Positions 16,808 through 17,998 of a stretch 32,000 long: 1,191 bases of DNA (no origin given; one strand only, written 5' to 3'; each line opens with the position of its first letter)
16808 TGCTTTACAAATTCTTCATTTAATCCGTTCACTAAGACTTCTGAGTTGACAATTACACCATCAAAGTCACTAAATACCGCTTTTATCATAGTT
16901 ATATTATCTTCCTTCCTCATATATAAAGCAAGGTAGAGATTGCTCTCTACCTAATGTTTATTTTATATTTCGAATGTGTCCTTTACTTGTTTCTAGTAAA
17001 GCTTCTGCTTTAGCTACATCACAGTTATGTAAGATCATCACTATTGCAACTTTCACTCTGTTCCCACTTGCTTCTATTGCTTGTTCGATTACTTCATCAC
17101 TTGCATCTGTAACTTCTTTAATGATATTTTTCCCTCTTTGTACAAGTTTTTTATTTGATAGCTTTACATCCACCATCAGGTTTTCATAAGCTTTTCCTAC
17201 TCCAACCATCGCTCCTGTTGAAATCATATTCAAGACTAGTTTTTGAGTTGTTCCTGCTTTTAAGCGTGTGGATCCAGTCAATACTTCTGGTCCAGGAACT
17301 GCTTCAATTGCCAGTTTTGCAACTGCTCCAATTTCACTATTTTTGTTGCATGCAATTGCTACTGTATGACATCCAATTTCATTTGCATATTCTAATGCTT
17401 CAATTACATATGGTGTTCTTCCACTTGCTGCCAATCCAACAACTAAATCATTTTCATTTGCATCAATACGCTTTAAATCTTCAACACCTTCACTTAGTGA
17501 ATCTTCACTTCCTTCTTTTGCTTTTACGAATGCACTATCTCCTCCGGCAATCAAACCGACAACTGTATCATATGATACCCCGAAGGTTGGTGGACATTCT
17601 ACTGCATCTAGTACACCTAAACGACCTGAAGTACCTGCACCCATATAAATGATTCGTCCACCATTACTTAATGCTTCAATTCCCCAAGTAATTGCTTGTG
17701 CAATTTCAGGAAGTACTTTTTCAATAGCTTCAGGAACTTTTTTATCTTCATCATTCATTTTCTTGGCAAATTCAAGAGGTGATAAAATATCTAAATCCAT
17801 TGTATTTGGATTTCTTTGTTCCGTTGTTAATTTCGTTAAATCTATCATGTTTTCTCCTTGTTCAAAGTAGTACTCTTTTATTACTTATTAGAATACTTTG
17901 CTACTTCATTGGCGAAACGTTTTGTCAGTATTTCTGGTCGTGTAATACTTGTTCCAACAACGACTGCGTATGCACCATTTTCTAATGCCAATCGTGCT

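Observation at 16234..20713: IIA-less mannose-type PTS + NanE + MurQ + HAD operon: candidate undescribed route for an amino-sugar ether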

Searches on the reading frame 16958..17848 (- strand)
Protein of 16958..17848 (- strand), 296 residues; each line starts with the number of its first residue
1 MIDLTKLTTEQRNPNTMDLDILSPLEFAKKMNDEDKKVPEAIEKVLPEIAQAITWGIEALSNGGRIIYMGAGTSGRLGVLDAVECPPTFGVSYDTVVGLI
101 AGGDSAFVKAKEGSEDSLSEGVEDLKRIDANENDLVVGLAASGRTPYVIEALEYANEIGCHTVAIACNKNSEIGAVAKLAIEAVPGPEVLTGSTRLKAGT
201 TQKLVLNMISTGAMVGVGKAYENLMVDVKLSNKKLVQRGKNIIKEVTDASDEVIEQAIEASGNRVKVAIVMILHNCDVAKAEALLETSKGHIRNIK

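Call 3: search_protein_families(library=pfam, proteins=[window:16958-17848:-])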
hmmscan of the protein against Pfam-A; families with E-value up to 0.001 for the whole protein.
window:16958-17848:- (296 aa): 6 families
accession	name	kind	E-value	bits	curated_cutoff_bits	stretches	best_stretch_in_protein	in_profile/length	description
PF22645.1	GKRP_SIS_N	-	6.3e-20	71.5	27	1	49-155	2-112/113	Glucokinase regulatory protein N-terminal SIS domain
PF01380.27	SIS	-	7.3e-09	36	25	1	130-208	51-127/131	SIS domain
PF20741.3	GKRP-like_C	-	7.2e-08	33.3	27.7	1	222-258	1-37/100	C-terminal lid domain of glucokinase regulatory protein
PF13580.11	SIS_2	-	7.6e-08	32.9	27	1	42-166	14-137/138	SIS domain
PF22198.1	GKRP_SIS_2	-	5.7e-07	29.9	27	1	57-106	15-64/191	Glucokinase regulatory protein, second SIS domain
PF15825.10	FAM25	-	0.00073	20.2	27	0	33-62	34-63/65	FAM25 family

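Call 4: search_protein_families(library=ncbifam, proteins=[window:16958-17848:-])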
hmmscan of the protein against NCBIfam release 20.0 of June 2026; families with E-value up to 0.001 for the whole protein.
window:16958-17848:- (296 aa): 11 families
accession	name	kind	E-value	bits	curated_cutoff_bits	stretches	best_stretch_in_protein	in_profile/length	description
NF009222.0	PRK12570.1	subfamily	1.2e-126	421.8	255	1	2-294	8-300/307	N-acetylmuramic acid 6-phosphate etherase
NF003915.0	PRK05441.1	subfamily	5.2e-125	416.4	168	1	4-294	3-293/300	N-acetylmuramic acid 6-phosphate etherase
TIGR00274.1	TIGR00274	equivalog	3.3e-120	400.6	302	1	7-294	1-288/291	N-acetylmuramic acid 6-phosphate etherase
NF001484.0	PRK00331.1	subfamily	3.9e-08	32.1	381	1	130-253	331-448/601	isomerizing glutamine--fructose-6-phosphate transaminase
NF002805.0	PRK02947.1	subfamily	2.1e-06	27.1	135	1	43-170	20-145/247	sugar isomerase domain-containing protein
NF041755.1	RuMP_HxlAB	equivalog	2.5e-06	26.7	500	1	131-204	287-359/391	bifunctional 3-hexulose-6-phosphate synthase/6-phospho-3-hexuloisomerase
TIGR01135.1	glmS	equivalog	2.9e-06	26.1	418.05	1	129-230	335-434/607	glutamine--fructose-6-phosphate transaminase (isomerizing)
TIGR03127.2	RuMP_HxlB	equivalog_domain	3e-06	27.2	160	1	131-186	71-125/178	6-phospho-3-hexuloisomerase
NF010546.0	PRK13936.1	equivalog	9.7e-06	25.5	276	1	32-175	12-154/197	phosphoheptose isomerase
TIGR00441.1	gmhA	equivalog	1.8e-05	24.9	209.45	1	131-181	78-128/154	D-sedoheptulose 7-phosphate isomerase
NF008458.0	PRK11337.1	equivalog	4.9e-05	22.4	378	1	131-187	187-243/293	MurR/RpiR family transcriptional regulator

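Call 59: search_solved_structures(query=window:16958-17848:-, show_alignments=1, max_evalue=1e-20)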
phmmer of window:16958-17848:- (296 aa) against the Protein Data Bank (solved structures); distinct sequences matched with E-value up to 1e-20: 9.
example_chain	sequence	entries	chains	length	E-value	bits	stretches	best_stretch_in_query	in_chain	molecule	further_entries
4s12_A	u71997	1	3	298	2.2e-99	335.1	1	4-293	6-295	N-acetylmuramic acid 6-phosphate etherase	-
4lzj_A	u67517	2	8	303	1.2e-92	313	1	4-294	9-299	N-acetylmuramic acid 6-phosphate etherase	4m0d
1nri_A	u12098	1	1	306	1.3e-92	312.9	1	4-294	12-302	Hypothetical protein HI0754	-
4lc9_A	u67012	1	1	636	9.3e-24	87.1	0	61-156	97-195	Glucokinase regulatory protein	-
3w0l_B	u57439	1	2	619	4.2e-23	85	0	55-119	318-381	Glucokinase regulatory protein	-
4mqu_A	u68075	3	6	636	5.4e-23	84.6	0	60-151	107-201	Glucokinase regulatory protein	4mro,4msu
4ly9_A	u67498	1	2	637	5.4e-23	84.6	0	60-151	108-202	Glucokinase regulatory protein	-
4ohk_A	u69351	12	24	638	5.5e-23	84.6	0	60-151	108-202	Glucokinase regulatory protein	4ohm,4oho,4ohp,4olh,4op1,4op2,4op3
4bb9_A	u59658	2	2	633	8.1e-23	84.1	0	60-151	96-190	GLUCOKINASE REGULATORY PROTEIN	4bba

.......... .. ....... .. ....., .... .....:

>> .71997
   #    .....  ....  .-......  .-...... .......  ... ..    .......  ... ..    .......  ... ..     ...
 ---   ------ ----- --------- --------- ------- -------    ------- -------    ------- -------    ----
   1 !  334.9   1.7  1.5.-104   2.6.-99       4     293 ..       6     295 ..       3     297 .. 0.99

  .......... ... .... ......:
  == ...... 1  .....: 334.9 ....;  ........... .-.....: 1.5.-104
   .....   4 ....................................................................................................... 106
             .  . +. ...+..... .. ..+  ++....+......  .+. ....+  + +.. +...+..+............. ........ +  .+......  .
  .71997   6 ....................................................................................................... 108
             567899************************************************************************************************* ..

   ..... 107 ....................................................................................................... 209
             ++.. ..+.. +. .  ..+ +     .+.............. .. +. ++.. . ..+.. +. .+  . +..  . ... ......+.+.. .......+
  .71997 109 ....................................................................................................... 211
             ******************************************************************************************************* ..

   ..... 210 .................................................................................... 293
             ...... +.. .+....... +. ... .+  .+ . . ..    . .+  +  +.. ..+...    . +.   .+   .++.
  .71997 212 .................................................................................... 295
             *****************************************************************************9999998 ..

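Call 69: find_related_loci(query=A4, collection=metagenome_contigs, flank=8000)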
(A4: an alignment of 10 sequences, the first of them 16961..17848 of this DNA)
Query A4 (296 aa) in metagenome_contigs; peptide patterns used: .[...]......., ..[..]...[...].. (x = any residue, [..] = any of these).
600 stretches matched a pattern (row limit reached: there are more); 599 encode a relative of the query (tblastn E <= 1e-3); the best 80 are kept; 80 distinct loci.
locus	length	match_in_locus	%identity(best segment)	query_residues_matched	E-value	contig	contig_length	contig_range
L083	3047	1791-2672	63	1-294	3e-125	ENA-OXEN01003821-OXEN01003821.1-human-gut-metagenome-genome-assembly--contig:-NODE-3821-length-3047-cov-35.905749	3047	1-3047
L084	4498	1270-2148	61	1-293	6e-120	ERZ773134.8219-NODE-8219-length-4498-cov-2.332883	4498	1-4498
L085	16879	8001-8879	62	1-293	8e-118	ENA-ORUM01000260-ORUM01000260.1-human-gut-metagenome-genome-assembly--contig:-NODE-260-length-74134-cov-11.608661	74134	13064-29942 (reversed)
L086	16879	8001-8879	60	1-293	8e-118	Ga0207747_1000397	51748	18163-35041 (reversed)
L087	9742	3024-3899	61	2-293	1e-115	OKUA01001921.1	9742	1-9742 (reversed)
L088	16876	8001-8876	60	2-293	2e-115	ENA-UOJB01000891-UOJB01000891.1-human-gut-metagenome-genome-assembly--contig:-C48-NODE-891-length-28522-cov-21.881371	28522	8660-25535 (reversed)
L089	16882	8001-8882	62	1-294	3e-115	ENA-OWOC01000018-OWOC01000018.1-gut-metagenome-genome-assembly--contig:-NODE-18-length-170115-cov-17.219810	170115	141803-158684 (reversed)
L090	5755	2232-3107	61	2-293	3e-115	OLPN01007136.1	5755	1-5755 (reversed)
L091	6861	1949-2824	60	2-293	9e-115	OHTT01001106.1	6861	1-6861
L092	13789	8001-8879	62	1-293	1e-113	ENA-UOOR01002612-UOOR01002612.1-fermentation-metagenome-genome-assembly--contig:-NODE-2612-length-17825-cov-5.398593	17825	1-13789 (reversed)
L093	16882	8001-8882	61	1-294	3e-113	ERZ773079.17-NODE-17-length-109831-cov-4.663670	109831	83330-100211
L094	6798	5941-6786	61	1-282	5e-111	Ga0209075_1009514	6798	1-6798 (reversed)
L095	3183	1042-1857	61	2-273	1e-110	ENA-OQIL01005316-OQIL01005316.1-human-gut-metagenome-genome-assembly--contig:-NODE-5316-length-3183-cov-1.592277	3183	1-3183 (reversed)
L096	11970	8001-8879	58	1-293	1e-106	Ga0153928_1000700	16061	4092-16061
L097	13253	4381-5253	60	2-292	1e-106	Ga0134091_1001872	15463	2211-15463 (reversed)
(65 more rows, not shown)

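Call 73: search_protein_families(library=pfam, proteins=[L092:9456-10496:+, L092:5254-6966:+, L092:8951-9358:+, L092:11022-12617:+])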
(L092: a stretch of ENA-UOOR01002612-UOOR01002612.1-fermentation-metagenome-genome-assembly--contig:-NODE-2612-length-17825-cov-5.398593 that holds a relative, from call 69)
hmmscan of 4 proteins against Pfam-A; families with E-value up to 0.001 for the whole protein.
L092:9456-10496:+ (346 aa): 1 family
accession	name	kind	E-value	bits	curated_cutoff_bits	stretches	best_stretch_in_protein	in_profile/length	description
PF00144.29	Beta-lactamase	-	1.4e-51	176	27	1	10-327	4-318/329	Beta-lactamase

L092:5254-6966:+ (570 aa): 1 family
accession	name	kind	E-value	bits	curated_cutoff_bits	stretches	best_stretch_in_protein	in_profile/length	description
PF01432.26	Peptidase_M3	-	6.6e-33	115.2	27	2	313-550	180-451/457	Peptidase family M3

L092:8951-9358:+ (135 aa): 1 family
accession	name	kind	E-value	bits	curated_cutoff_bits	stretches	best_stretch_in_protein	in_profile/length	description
PF03610.21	EIIA-man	-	1e-19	71.2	21.4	1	3-103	1-103/116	PTS system fructose IIA component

L092:11022-12617:+ (531 aa): 2 families
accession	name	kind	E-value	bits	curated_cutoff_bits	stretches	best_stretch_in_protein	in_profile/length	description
PF03613.19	EIID-AGA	-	1.3e-84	284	25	1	268-530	2-264/265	PTS system mannose/fructose/sorbose family IID component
PF03609.19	EII-Sor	-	3.2e-61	207.2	26.3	1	5-233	3-232/233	PTS system sorbose-specific iic component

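Call 76: search_protein_families(library=ncbifam, proteins=[L092:9456-10496:+, L092:7142-8008:+, L092:12666-13373:+], max_evalue=0.00001)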
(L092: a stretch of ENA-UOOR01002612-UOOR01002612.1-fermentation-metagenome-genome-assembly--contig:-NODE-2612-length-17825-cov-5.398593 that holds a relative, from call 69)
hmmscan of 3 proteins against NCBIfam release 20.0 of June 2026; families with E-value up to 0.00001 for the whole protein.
L092:9456-10496:+ (346 aa): 32 families (the best 25 are shown)
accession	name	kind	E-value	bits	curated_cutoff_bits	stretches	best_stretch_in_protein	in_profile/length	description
NF002968.0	PRK03642.1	equivalog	7.9e-42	143.6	385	1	50-328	92-404/432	penicillin binding protein PBP4B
NF033085.1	bla_class_C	equivalog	4.5e-17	61.9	415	1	6-256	7-249/356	class C beta-lactamase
NF007943.0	PRK10662.1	equivalog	7.9e-17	60.9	266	1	12-263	42-290/380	D-alanyl-D-alanine-carboxypeptidase/endopeptidase AmpH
NF045671.1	blaPNC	exception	9.2e-17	60.9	750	1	7-244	49-276/401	PNC family class C beta-lactamase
NF052559.1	MthAcHydAcmB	equivalog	9.5e-12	44.3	550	1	17-245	21-271/391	methyl acetate hydrolase AcmB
NF041663.1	ampC_Sliq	exception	1.8e-10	40.3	860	1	11-182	32-203/378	cephalosporin-hydrolyzing class C beta-lactamase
NF012173.1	CMY2-MIR-ACT-EC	exception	1.8e-10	40.2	680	1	7-182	32-208/380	CMY2/MIR/ACT/EC family class C beta-lactamase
NF000397.2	blaACC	exception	3.3e-10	39.5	850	1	5-182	32-209/385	ACC family cephalosporin-hydrolyzing class C beta-lactamase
NF000385.4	blaACT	exception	5.9e-10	38.7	810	1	5-182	30-208/380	ACT family cephalosporin-hydrolyzing class C beta-lactamase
NF040478.1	blaLAQ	exception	8.8e-10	38.1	850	1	7-182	31-207/380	LAQ family class C beta-lactamase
NF041666.1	ampC_Ecan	exception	3.9e-09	35.9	860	1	11-236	36-250/381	CMY2-MIR-ACT-EC family cephalosporin-hydrolyzing class C beta-lactamase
NF000187.3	BlaMIR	exception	5e-09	35.8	882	1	5-182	30-208/381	MIR family cephalosporin-hydrolyzing class C beta-lactamase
NF053709.1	blaAKO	exception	7.1e-09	35.1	875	1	7-182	32-208/381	AKO family class C beta-lactamase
NF000423.2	blaSRT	exception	1e-08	34.8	860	1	11-181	32-202/378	SRT/SST family class C beta-lactamase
NF033698.1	blaCSA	exception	1.8e-08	33.7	884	1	15-181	34-200/375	CSA family class C beta-lactamase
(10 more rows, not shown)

L092:7142-8008:+ (288 aa): 13 families
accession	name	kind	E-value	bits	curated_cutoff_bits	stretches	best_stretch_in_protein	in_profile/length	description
NF008458.0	PRK11337.1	equivalog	5.7e-52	176.5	378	1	5-279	14-284/293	MurR/RpiR family transcriptional regulator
NF040776.2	AlsR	equivalog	4e-48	163.8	400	1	11-279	8-272/279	transcriptional repressor AlsR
NF008590.0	PRK11557.1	equivalog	7.4e-43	147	355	1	7-277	3-273/282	MurR/RpiR family transcriptional regulator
NF008451.0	PRK11302.1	subfamily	8.5e-41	140.3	296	1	11-264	7-255/286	transcriptional regulator HexR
NF012026.0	PRK15482.1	equivalog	4.2e-37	128.2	408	1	12-278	8-277/285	HTH-type transcriptional regulator MurR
NF010701.0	PRK14101.1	equivalog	8.7e-29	100.2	920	1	5-282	341-612/638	bifunctional transcriptional regulator/glucokinase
TIGR03127.2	RuMP_HxlB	equivalog_domain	4.2e-12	46.3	160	1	114-245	8-134/178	6-phospho-3-hexuloisomerase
NF041755.1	RuMP_HxlAB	equivalog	1.1e-09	37.8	500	1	87-239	201-344/391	bifunctional 3-hexulose-6-phosphate synthase/6-phospho-3-hexuloisomerase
NF001484.0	PRK00331.1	subfamily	1.2e-08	33.8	381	1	89-237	255-387/601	isomerizing glutamine--fructose-6-phosphate transaminase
TIGR02128.1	G6PI_arch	equivalog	1.8e-08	33.7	213.9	1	128-220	13-103/308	bifunctional phosphoglucose/phosphomannose isomerase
TIGR01135.1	glmS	equivalog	7.7e-08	31.3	418.05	1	89-267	254-421/607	glutamine--fructose-6-phosphate transaminase (isomerizing)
NF002805.0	PRK02947.1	subfamily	9.8e-08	31.4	135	1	168-218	92-142/247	sugar isomerase domain-containing protein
NF006422.0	PRK08674.1-1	subfamily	1.8e-06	27.6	317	1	131-220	21-101/302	bifunctional phosphoglucose/phosphomannose isomerase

L092:12666-13373:+ (235 aa): 5 families
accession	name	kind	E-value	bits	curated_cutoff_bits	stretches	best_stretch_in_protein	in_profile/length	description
NF002231.0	PRK01130.1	subfamily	3.3e-81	271.7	189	1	8-233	4-228/230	putative N-acetylmannosamine-6-phosphate 2-epimerase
NF010112.0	PRK13585.1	equivalog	3.4e-07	30.1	243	1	169-221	175-227/241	1-(5-phosphoribosyl)-5-[(5-phosphoribosylamino)methylideneamino]imidazole-4-carboxamide isomerase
TIGR00737.1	nifR3_yhdG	equivalog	1.2e-06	28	293.3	0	142-218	150-225/319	tRNA dihydrouridine synthase DusB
NF003198.0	PRK04169.1-2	subfamily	3.5e-06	26.3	247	0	163-220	173-231/249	geranylgeranylglyceryl/heptaprenylglyceryl phosphate synthase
NF041303.1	Indglycph_syn_Halo_TrpC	equivalog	3.6e-06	26.5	380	0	145-222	165-240/250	indole-3-glycerol phosphate synthase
